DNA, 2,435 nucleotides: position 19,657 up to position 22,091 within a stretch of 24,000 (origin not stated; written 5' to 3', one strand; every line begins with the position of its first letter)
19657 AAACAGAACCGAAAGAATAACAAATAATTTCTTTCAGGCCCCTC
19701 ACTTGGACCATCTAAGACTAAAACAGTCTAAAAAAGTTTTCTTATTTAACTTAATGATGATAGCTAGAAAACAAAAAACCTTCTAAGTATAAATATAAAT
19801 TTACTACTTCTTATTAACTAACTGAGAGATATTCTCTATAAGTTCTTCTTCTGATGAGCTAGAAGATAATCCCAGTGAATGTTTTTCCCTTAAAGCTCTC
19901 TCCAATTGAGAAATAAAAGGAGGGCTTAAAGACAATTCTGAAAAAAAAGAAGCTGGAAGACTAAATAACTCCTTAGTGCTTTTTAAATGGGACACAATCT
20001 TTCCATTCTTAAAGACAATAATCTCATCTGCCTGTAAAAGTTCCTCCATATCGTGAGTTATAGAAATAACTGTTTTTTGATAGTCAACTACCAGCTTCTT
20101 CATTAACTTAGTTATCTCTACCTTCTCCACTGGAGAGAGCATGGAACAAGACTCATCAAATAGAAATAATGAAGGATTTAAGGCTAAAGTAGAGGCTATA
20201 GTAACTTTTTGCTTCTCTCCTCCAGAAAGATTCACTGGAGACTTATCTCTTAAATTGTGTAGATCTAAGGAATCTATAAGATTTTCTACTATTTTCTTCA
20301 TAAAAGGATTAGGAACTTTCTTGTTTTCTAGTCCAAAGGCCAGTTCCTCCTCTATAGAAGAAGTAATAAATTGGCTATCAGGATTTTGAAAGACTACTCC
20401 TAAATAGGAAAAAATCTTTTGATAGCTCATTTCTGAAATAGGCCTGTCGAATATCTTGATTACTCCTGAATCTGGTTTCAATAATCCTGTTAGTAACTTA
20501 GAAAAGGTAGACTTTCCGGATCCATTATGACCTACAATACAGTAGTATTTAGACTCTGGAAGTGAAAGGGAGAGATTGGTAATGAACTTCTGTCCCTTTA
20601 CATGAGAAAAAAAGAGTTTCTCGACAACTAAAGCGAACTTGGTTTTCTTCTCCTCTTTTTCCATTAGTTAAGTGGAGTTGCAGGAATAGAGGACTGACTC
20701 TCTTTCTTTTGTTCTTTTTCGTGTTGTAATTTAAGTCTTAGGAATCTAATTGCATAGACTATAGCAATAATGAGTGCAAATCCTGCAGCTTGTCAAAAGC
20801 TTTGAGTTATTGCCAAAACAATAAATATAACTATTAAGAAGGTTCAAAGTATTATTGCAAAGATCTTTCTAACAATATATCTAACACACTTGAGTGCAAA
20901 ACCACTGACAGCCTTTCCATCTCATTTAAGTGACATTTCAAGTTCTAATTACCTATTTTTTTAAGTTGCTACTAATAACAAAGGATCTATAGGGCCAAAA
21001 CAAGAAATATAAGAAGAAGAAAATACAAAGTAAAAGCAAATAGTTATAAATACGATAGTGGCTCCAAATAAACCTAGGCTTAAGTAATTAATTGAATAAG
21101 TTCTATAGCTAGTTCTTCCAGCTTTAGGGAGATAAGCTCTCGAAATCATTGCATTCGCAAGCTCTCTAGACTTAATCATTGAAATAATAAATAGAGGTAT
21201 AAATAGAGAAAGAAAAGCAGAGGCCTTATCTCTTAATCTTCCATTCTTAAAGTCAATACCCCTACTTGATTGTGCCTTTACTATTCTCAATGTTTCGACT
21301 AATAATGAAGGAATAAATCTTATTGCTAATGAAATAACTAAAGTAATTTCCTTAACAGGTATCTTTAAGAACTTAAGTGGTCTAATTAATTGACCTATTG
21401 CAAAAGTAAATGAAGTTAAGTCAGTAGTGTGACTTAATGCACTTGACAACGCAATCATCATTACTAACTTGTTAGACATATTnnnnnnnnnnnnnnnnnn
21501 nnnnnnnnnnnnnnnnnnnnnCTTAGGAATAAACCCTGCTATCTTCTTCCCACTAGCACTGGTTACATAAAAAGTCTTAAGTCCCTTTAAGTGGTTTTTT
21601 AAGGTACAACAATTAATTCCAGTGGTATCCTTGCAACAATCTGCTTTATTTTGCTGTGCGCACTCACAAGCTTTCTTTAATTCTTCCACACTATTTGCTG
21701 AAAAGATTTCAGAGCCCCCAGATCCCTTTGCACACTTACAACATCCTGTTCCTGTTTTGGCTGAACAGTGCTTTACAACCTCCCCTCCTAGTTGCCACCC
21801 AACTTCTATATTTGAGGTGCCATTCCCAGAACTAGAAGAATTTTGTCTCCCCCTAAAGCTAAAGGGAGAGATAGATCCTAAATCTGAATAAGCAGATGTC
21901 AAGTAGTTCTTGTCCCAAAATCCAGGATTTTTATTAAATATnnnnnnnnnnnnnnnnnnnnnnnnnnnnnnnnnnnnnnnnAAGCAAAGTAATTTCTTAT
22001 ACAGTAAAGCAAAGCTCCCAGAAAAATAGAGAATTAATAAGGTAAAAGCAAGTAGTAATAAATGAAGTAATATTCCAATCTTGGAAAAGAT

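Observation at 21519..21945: ~115-aa insertion with a 10-cysteine cluster inside the ECF T component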

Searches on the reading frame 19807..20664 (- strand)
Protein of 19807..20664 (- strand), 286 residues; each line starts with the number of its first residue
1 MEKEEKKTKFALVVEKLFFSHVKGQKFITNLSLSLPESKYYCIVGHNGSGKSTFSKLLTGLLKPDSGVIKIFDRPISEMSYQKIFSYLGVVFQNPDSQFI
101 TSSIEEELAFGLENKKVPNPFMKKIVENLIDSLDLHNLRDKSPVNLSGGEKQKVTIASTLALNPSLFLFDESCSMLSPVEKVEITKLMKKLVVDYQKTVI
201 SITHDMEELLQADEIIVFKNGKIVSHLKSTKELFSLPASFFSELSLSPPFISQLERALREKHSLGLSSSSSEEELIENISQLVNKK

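Call 54: search_protein_families(library=ncbifam, proteins=[window:19807-20664:-], max_evalue=0.00001)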
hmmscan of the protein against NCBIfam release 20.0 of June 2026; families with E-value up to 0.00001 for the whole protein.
seq(286 aa): 184 families (the best 25 are shown)
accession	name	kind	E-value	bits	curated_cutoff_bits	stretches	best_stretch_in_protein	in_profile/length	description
TIGR04520.1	ECF_ATPase_1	equivalog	2.3e-78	263.3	315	1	14-279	3-268/269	energy-coupling factor transporter ATPase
NF010156.0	PRK13635.1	equivalog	2.9e-66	223.5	392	1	12-285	6-278/279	energy-coupling factor ABC transporter ATP-binding protein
NF010167.0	PRK13648.1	subfamily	2.6e-61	207.4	241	1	25-262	21-257/269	energy-coupling factor transporter ATPase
TIGR04521.1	ECF_ATPase_2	equivalog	2.2e-55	187.7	330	1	25-279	18-277/279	energy-coupling factor transporter ATPase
NF010155.0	PRK13634.1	equivalog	1.2e-45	156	413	1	26-285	21-285/290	energy-coupling factor ABC transporter ATP-binding protein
NF010166.0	PRK13646.1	equivalog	2.6e-45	154.9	458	1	26-275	21-275/286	energy-coupling factor transporter ATPase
NF010158.0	PRK13637.1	equivalog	4.3e-44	150.7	390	1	25-262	20-260/287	energy-coupling factor transporter ATPase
NF010171.0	PRK13652.1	equivalog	2.2e-43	148.4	476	1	17-261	9-252/277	cobalt transporter ATP-binding subunit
NF010170.0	PRK13651.1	equivalog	5.3e-38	130.7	432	1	84-286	103-303/308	cobalt transporter ATP-binding subunit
NF010157.0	PRK13636.1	equivalog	5.7e-38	130.7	463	1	12-265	6-260/285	cobalt transporter ATP-binding subunit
TIGR00968.1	3a0106s01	subfamily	3.1e-37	128.3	342.75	1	27-241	15-226/237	sulfate ABC transporter ATP-binding protein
NF040840.2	tungstate_WtpC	equivalog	3.2e-37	128.6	440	1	28-239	16-224/347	tungstate ABC transporter ATP-binding protein WtpC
TIGR03265.1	PhnT2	equivalog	4.1e-36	125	457.7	1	25-241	17-230/353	putative 2-aminoethylphosphonate ABC transporter ATP-binding protein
TIGR01186.1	proV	subfamily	3.4e-35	121.8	326.6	1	25-242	6-226/363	betaine/proline/choline family ABC transporter ATP-binding protein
TIGR01166.1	cbiO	subfamily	1.5e-34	119.2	211.8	1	25-207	5-188/190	cobalt ABC transporter, ATP-binding protein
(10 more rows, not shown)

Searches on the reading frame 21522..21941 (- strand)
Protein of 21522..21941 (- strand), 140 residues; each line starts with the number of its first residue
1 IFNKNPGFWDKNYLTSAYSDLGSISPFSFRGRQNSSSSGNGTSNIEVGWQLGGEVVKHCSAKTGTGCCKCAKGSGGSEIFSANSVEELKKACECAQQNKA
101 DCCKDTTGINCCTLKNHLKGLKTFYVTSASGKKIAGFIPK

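Call 28: search_protein_representatives(protein=window:21522-21941:-)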
Query: 140 residues. Proteins with E-value up to 0.001 (for the whole library): 1; up to 1e-10: 1; up to 1e-30: 0. The best 1 are listed.
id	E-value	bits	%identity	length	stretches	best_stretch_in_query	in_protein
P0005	2.3e-21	92.6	50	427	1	1-140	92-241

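Call 47: predict_structure(alignment_id=A6)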
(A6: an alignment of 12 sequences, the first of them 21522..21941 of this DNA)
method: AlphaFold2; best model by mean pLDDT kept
length: 140 residues; sequences in the alignment: 12
mean_pLDDT: 54.5   pTM: 0.50
mean pLDDT of the five models: 54.5, 40.1, 39.4, 38.0, 36.9
residues with pLDDT >= 90: 0; 70-90: 23; 50-70: 57; < 50: 60
segments of 3 or more residues with pLDDT < 50: 1-4, 16-41, 61-66, 68-75, 93-101, 103-107
pLDDT, mean of each block of 10 residues (from residue 1): 56 54 37 30 61 63 45 53 68 47 48 59 70 72
secondary structure, 60 per line:
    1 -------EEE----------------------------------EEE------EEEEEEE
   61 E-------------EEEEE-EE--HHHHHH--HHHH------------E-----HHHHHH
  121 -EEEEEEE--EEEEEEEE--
elements in order: E8-10 E45-47 E54-61 E75-79 H85-90 H93-96 H115-120 E122-128 E131-138

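Call 51: fold_search(model_id=the predicted structure, library=pdb)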
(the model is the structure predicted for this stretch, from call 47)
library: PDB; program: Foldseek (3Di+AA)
matches with E <= 10: 69; with E <= 0.001: 0
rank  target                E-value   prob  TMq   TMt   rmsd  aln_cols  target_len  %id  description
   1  7z1o_O                1.8e+00  0.04  0.17  0.06  10.5        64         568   17  Structure of yeast RNA Polymerase III PTC + NTPs (released 2022-08-31)
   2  7z1l_O                1.9e+00  0.03  0.18  0.06   5.0        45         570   20  Structure of yeast RNA Polymerase III Pre-Termination Complex (PTC) (released 2022-08-31)
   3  3gh1_A                2.4e+00  0.06  0.17  0.07   7.2        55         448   20  Crystal structure of predicted nucleotide-binding protein from Vibrio cholerae (released 2009-03-10)
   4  8gb1_C                2.7e+00  0.03  0.21  0.09   7.5        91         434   10  Crystal structure of SAMHD1 dimer bound to deoxyguanosine linked inhibitor (released 2023-06-07)
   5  9qbc                  3.0e+00  0.04  0.19  0.24   7.5        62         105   18  Crystal structure of Brachyspira hampsonii PadR (released 2026-03-11)
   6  9qbd_B                4.1e+00  0.03  0.18  0.22   6.9        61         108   13  Crystal structure of Brachyspira hampsonii PadR with Leu88 replaced by 3-aminotyrosine (released 2026-03-11)
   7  2pmb_D                4.7e+00  0.05  0.14  0.05   4.2        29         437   17  Crystal structure of predicted nucleotide-binding protein from Vibrio cholerae (released 2007-05-08)
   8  2pmb_C                4.7e+00  0.03  0.17  0.07   7.4        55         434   16  Crystal structure of predicted nucleotide-binding protein from Vibrio cholerae (released 2007-05-08)
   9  2pmb_B                4.7e+00  0.03  0.18  0.07   6.9        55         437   20  Crystal structure of predicted nucleotide-binding protein from Vibrio cholerae (released 2007-05-08)
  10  8ova_BX               4.7e+00  0.01  0.16  0.18  22.0       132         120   14  CRYO-EM STRUCTURE OF TRYPANOSOMA BRUCEI PROCYCLIC FORM 80S RIBOSOME : PARENTAL STRAIN (released 2023-11-29)
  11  6tut_O                5.0e+00  0.02  0.17  0.06  10.6        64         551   17  Cryo-EM structure of the RNA Polymerase III-Maf1 complex (released 2020-02-19)
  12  9ha0_A                5.3e+00  0.02  0.18  0.19   7.2        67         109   12  Crystal structure of Cu(II)-bound LmrR_V15Bpy variant BVS (released 2025-03-05)
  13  1d06                  5.7e+00  0.04  0.13  0.14   1.7        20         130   25  STRUCTURAL BASIS OF DIMERIZATION AND SENSORY MECHANISMS OF OXYGEN-SENSING DOMAIN OF RHIZOBIUM MELILOTI FIXL DETERMINED A (released 2000-03-15)
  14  1wbp_A                5.7e+00  0.03  0.12  0.05   1.8        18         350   17  SRPK1 bound to 9mer docking motif peptide (released 2005-10-19)
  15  3gh1_B                5.7e+00  0.02  0.18  0.07   8.1        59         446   17  Crystal structure of predicted nucleotide-binding protein from Vibrio cholerae (released 2009-03-10)
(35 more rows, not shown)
